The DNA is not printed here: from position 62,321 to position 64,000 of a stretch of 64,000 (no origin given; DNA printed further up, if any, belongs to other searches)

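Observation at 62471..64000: RadC-like JAB/MPN domain fused to the N-terminus of a DinG-family helicase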

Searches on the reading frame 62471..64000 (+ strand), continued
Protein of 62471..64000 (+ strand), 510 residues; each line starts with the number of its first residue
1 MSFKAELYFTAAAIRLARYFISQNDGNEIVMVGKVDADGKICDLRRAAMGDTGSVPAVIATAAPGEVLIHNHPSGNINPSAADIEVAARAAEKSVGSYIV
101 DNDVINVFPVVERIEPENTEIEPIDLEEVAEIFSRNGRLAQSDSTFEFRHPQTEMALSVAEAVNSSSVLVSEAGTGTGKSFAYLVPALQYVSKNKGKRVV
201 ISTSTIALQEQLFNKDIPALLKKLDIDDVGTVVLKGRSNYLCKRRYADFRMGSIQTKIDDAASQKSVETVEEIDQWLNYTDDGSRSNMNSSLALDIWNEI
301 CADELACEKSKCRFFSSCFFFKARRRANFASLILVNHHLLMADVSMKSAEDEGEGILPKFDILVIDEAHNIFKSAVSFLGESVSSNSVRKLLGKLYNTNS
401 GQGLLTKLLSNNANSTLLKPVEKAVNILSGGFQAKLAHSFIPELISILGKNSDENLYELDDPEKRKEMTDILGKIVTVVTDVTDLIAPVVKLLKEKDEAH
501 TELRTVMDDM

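Call 52: predict_structure(alignment_id=A3)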
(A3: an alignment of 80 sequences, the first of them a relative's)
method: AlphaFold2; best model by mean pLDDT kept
length: 836 residues; sequences in the alignment: 80
mean_pLDDT: 88.7   pTM: 0.85
mean pLDDT of the five models: 88.7, 88.5, 86.9, 86.7, 86.4
residues with pLDDT >= 90: 498; 70-90: 296; 50-70: 40; < 50: 2
segments of 3 or more residues with pLDDT < 50: none
pLDDT, mean of each block of 10 residues (from residue 1): 86 94 89 89 87 68 87 83 75 84 91 74 95 93 89 97 97 91 97 92 90 95 92 93 91 68 80 89 84 85 86 83 87 96 89 78 96 92 93 90 89 79 91 90 86 80 90 94 93 82 73 90 95 91 93 92 95 94 92 91 94 92 94 93 95 95 91 94 92 84 90 76 82 82 93 94 92 85 89 94 90 93 96 68
secondary structure, 60 per line:
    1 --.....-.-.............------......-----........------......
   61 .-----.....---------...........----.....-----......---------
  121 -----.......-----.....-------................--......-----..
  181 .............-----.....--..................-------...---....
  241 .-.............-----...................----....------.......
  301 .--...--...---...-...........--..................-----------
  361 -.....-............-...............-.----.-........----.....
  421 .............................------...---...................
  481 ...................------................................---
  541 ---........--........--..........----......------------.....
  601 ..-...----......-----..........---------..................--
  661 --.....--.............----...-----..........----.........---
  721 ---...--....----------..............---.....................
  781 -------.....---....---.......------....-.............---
elements in order (helices of 4 or more, strands of 3 or more residues): H11-23 E30-35 E41-48 H55-61 E67-71 H81-91 E96-100 E106-111 H126-132 H138-142 H150-165 E168-173 H179-193 E199-203 H206-223 E231-233 H243-255 H261-279 H294-300 H319-329 E332-336 H337-349 E362-366 H368-379 E381-384 H385-395 H404-411 H416-449 E456-458 H462-499 H506-537 E544-551 E554-561 H564-573 E578-583 H596-602 E611-616 H622-625 E626-631 H641-658 E663-667 H670-682 E687-689 H695-704 E709-713 H714-717 E729-732 H743-756 H760-780 E788-792 H796-799 H803-809 E816-819 H821-833

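Call 55: fold_search(model_id=the predicted structure, library=pdb)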
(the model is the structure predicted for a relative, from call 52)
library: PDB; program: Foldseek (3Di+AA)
matches with E <= 10: 1063; with E <= 0.001: 281
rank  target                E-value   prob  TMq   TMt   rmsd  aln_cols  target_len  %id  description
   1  6fwr_A                2.5e-37  1.00  0.60  0.70   6.7       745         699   22  Structure of DinG in complex with ssDNA (released 2018-12-19)
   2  6fws_A                3.2e-34  1.00  0.52  0.61   8.3       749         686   23  Structure of DinG in complex with ssDNA and ADPBeF (released 2018-12-19)
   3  6fws_B                1.6e-33  1.00  0.50  0.59   8.5       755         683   22  Structure of DinG in complex with ssDNA and ADPBeF (released 2018-12-19)
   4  9ii8_A                4.5e-30  1.00  0.61  0.57   6.6       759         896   18  Crystal structure of Staphylococcus aureus DinG protein in complex with ssDNA (released 2025-06-25)
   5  8zef_A                3.2e-29  1.00  0.60  0.57   6.8       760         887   19  Crystal structure of Staphylococcus aureus DinG protein in complex with ssDNA and Ca2+ (released 2025-05-21)
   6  9p55                  7.3e-24  1.00  0.52  0.68   9.7       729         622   16  Structure of DNA-free long form XPD from Thermoplasma acidophilum (released 2026-01-21)
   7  9kqh_A                1.1e-23  1.00  0.49  0.55  12.2       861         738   15  Crystal structure of Finegoldia magna DinG in complex with ssDNA and ADPNP (released 2025-12-03)
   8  4a15_A                3.2e-23  1.00  0.50  0.68   9.3       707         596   16  Crystal structure of an XPD DNA complex (released 2012-02-01)
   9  5h8w_A                7.9e-23  1.00  0.48  0.65   9.8       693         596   18  XPD mechanism (released 2016-01-13)
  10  7xf0_A                1.2e-22  1.00  0.51  0.69   7.0       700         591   17  Crystal strucutre of CasDinG in complex with ATP (released 2023-07-26)
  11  8e2w                  1.0e-21  1.00  0.51  0.68   7.4       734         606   18  Structure of CRISPR-Associated DinG (released 2023-06-21)
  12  9pd4_B                1.1e-21  1.00  0.50  0.57  10.3       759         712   15  NER dual incision complex - DuIM (released 2026-02-18)
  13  2vsf                  1.5e-21  1.00  0.48  0.65   9.7       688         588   17  Structure of XPD from Thermoplasma acidophilum (released 2008-07-08)
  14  8v44                  2.1e-21  1.00  0.49  0.66   7.5       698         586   17  N-terminal truncation of CRISPR-associated DinG (released 2024-01-17)
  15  8s35_M                2.5e-21  1.00  0.52  0.67   9.8       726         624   17  DNA-bound Type IV-A3 CRISPR effector in complex with DinG helicase from K. pneumoniae (state I) (released 2024-11-06)
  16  7xf0_C                2.8e-21  1.00  0.50  0.67   7.2       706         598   18  Crystal strucutre of CasDinG in complex with ATP (released 2023-07-26)
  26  7xf0_B                6.0e-20  1.00  0.51  0.70   7.0       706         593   18  Crystal strucutre of CasDinG in complex with ATP (released 2023-07-26)
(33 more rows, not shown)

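Call 59: search_protein_families(library=padloc, proteins=[P0003], max_evalue=0.01)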
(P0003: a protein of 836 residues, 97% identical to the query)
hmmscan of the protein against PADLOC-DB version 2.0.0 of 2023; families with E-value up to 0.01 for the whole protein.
P0003 (836 aa): 12 families
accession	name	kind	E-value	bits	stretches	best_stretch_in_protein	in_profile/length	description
PDLC01439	typeIV_DinG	-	2.5e-122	407.4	1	139-812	7-558/575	CAS-IV-A; associated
PDLC01729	typeIV_DinG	-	3.4e-55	186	1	122-798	2-618/666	Csf4_0_IVA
PDLC01730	typeIV_DinG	-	1.8e-25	87.5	2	134-251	108-221/802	Csf4_1_IVA1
PDLC01007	typeIV_DinG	-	8.6e-23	78.8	3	152-249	2-98/676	CRISPR type AFERR-associated DEAD/DEAH-box helicase Csf4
PDLC01732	typeIV_DinG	-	4.8e-22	76.5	2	559-796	345-590/648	Csf4_3_IVE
PDLC01321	typeIV_DinG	-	6.1e-22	76.2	2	152-402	2-226/559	CAS-IV-A; associated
PDLC01731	typeIV_DinG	-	1.7e-11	41.6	1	645-800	349-494/526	Csf4_2_IVA1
PDLC04986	PDC-S28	-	8.7e-05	19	1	674-799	359-472/831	-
PDLC02864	DpdF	-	0.00036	17.5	0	147-210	22-76/610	DpdF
PDLC00177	HamB1|HamB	-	0.0017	14.6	1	153-230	141-216/841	DEAD-box helicase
PDLC04987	PDC-S28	-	0.0036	13.7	1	694-798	375-469/846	-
PDLC02896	DpdJ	-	0.004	12.8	1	140-208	152-222/1487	DpdJ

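Call 60: search_protein_families(library=pfam, proteins=[L001:12567-14291:+, L001:14288-14866:+], max_evalue=0.001)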
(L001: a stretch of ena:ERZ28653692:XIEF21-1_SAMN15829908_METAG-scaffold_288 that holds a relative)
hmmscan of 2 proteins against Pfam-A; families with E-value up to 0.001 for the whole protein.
L001:12567-14291:+ (574 aa): 3 families
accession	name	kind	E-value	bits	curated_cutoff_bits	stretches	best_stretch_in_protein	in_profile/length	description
PF00587.30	tRNA-synt_2b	-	7.7e-33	114.5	29.3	1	96-457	3-179/179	tRNA synthetase class II core domain (G, H, P, S and T)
PF04073.20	tRNA_edit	-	8.5e-25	87.7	25.5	1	258-371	1-116/123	Aminoacyl-tRNA editing domain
PF03129.25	HGTP_anticodon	-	3.8e-23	81.9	21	1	474-564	2-92/94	Anticodon binding domain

L001:14288-14866:+ (192 aa): 2 families
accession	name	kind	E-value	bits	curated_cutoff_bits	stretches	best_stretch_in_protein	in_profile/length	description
PF16036.10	Chalcone_3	-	2.8e-26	93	27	1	20-185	5-162/165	Chalcone isomerase-like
PF16035.10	Chalcone_2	-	0.00078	19.8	27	0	103-187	112-203/203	Chalcone isomerase like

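Call 61: search_protein_families(library=pfam, proteins=[L067:4839-7658:+, L068:5290-8136:+, L084:5287-8103:+, L061:3745-6207:+, L082:1520-3961:+, L018:5950-8394:+, L031:5343-7796:+], max_evalue=0.01)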
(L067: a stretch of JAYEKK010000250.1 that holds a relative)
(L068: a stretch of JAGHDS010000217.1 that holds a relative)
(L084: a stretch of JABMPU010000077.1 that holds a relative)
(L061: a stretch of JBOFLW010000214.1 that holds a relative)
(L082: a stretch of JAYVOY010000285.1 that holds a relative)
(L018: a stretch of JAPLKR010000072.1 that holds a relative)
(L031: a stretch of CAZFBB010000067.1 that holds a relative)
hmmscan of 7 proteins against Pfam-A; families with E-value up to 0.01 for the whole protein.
L067:4839-7658:+ (939 aa): 8 families
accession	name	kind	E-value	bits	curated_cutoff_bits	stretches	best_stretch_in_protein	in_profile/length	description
PF13307.12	Helicase_C_2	-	2.7e-46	158.2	25.3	1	752-915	1-168/170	Helicase C-terminal domain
PF00929.31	RNase_T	-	1.6e-33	117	24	1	8-163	1-164/164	Exonuclease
PF04851.21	ResIII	-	7.1e-10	39.5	22.5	1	255-322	1-70/164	Type III restriction enzyme, res subunit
PF00270.35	DEAD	-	3e-09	37.3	26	1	269-322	7-62/167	DEAD/DEAH box helicase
PF13482.12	RNase_H_2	-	4.2e-07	30.5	22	1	10-146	3-117/165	RNase_H superfamily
PF16473.11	Rv2179c-like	-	9.7e-06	25.8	27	1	8-159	3-169/177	3'-5' exoribonuclease Rv2179c-like domain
PF00271.37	Helicase_C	-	0.00035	21.2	23.5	0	750-843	4-95/110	Helicase conserved C-terminal domain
PF06733.21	DEAD_2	-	0.0052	16.9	21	1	416-483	104-167/172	DEAD_2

L068:5290-8136:+ (948 aa): 9 families
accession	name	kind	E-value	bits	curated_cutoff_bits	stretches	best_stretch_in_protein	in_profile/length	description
PF13307.12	Helicase_C_2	-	7.6e-43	146.9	25.3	1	757-917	1-169/170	Helicase C-terminal domain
PF00929.31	RNase_T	-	1.5e-31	110.6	24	1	6-156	1-164/164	Exonuclease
PF00270.35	DEAD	-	3.5e-15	56.6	26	2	274-378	7-107/167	DEAD/DEAH box helicase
PF04851.21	ResIII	-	4.7e-09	36.8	22.5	1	262-329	3-71/164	Type III restriction enzyme, res subunit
PF06733.21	DEAD_2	-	4.3e-07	30.2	21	1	424-491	102-171/172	DEAD_2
PF01612.26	DNA_pol_A_exo1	-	1.1e-05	25.7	23.6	1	4-164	21-155/173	3'-5' exonuclease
PF21762.3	DEDDh_C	-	5.8e-05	23.8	27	1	83-156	107-185/188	DNA polymerase III subunit epsilon-like, C-terminal domain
PF16473.11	Rv2179c-like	-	0.00017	21.7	27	1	5-158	2-175/177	3'-5' exoribonuclease Rv2179c-like domain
PF13482.12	RNase_H_2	-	0.0016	18.8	22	1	8-139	3-117/165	RNase_H superfamily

L084:5287-8103:+ (938 aa): 7 families
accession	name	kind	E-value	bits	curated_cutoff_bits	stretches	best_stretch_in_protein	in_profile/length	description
PF13307.12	Helicase_C_2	-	9.3e-45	153.2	25.3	1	753-914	2-168/170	Helicase C-terminal domain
PF00929.31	RNase_T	-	9.5e-30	104.7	24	1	8-163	1-164/164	Exonuclease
PF00270.35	DEAD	-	1.1e-11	45.1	26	1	267-322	5-62/167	DEAD/DEAH box helicase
PF04851.21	ResIII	-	5.2e-08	33.4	22.5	1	256-471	2-139/164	Type III restriction enzyme, res subunit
PF00271.37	Helicase_C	-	4.3e-07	30.6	23.5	1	751-842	5-95/110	Helicase conserved C-terminal domain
PF13482.12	RNase_H_2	-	5.7e-05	23.6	22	1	10-121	3-94/165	RNase_H superfamily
PF06733.21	DEAD_2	-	0.00034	20.8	21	1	415-472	105-158/172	DEAD_2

L061:3745-6207:+ (820 aa): 5 families
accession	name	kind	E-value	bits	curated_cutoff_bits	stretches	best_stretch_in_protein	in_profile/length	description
PF13307.12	Helicase_C_2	-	3.4e-46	157.8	25.3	1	640-802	2-169/170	Helicase C-terminal domain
PF00270.35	DEAD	-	3.5e-14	53.3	26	1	150-208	6-65/167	DEAD/DEAH box helicase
PF04851.21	ResIII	-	1.1e-07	32.4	22.5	1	139-364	2-139/164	Type III restriction enzyme, res subunit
PF06733.21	DEAD_2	-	2.3e-07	31.1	21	1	300-376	99-169/172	DEAD_2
PF00271.37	Helicase_C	-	1.1e-05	26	23.5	1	637-772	4-108/110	Helicase conserved C-terminal domain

L082:1520-3961:+ (813 aa): 5 families
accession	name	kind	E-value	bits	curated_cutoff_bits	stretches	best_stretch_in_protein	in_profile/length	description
PF13307.12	Helicase_C_2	-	4.7e-46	157.4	25.3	1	644-807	2-169/170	Helicase C-terminal domain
PF00270.35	DEAD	-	2.7e-12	47.2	26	1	133-234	9-103/167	DEAD/DEAH box helicase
PF04851.21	ResIII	-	1.1e-05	25.8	22.5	1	121-189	2-72/164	Type III restriction enzyme, res subunit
PF06733.21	DEAD_2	-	0.0019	18.3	21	1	286-359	99-169/172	DEAD_2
PF00271.37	Helicase_C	-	0.008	16.9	23.5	0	644-735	7-96/110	Helicase conserved C-terminal domain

L018:5950-8394:+ (814 aa): 10 families
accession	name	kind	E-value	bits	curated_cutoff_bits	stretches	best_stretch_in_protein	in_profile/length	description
PF13307.12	Helicase_C_2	-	1.1e-49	169.1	25.3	1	636-796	3-169/170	Helicase C-terminal domain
PF00270.35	DEAD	-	3.7e-13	50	26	1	148-258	6-119/167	DEAD/DEAH box helicase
PF04851.21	ResIII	-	1.1e-08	35.6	22.5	1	137-205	2-72/164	Type III restriction enzyme, res subunit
PF06733.21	DEAD_2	-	2.5e-05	24.5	21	1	299-372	103-170/172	DEAD_2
PF04002.20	RadC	-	6.2e-05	23.4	22.1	1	26-86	21-89/121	RadC-like JAB domain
PF00271.37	Helicase_C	-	0.0013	19.4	23.5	0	635-766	7-108/110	Helicase conserved C-terminal domain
PF17763.6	Asparaginase_C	-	0.0049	17.3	34.6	0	147-196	13-62/114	Glutaminase/Asparaginase C-terminal domain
PF07517.20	SecA_DEAD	-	0.0049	16.6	24.6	0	157-194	90-127/290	SecA DEAD-like domain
PF20720.3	nSTAND3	-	0.0053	16.9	27.2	0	149-218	9-79/155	Novel STAND NTPase 3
PF02562.22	PhoH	-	0.0084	16.1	27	0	151-213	13-76/205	PhoH-like protein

L031:5343-7796:+ (817 aa): 6 families
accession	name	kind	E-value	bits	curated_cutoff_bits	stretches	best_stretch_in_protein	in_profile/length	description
PF13307.12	Helicase_C_2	-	4.8e-47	160.6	25.3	1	642-805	1-169/170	Helicase C-terminal domain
PF00270.35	DEAD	-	8e-12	45.6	26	1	152-207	8-64/167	DEAD/DEAH box helicase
PF04851.21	ResIII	-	4.1e-07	30.5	22.5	1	139-207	2-72/164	Type III restriction enzyme, res subunit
PF06733.21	DEAD_2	-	1.1e-06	28.8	21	1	302-373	101-166/172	DEAD_2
PF04002.20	RadC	-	8.2e-06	26.2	22.1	1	10-85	6-88/121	RadC-like JAB domain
PF00271.37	Helicase_C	-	0.009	16.7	23.5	0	641-775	5-108/110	Helicase conserved C-terminal domain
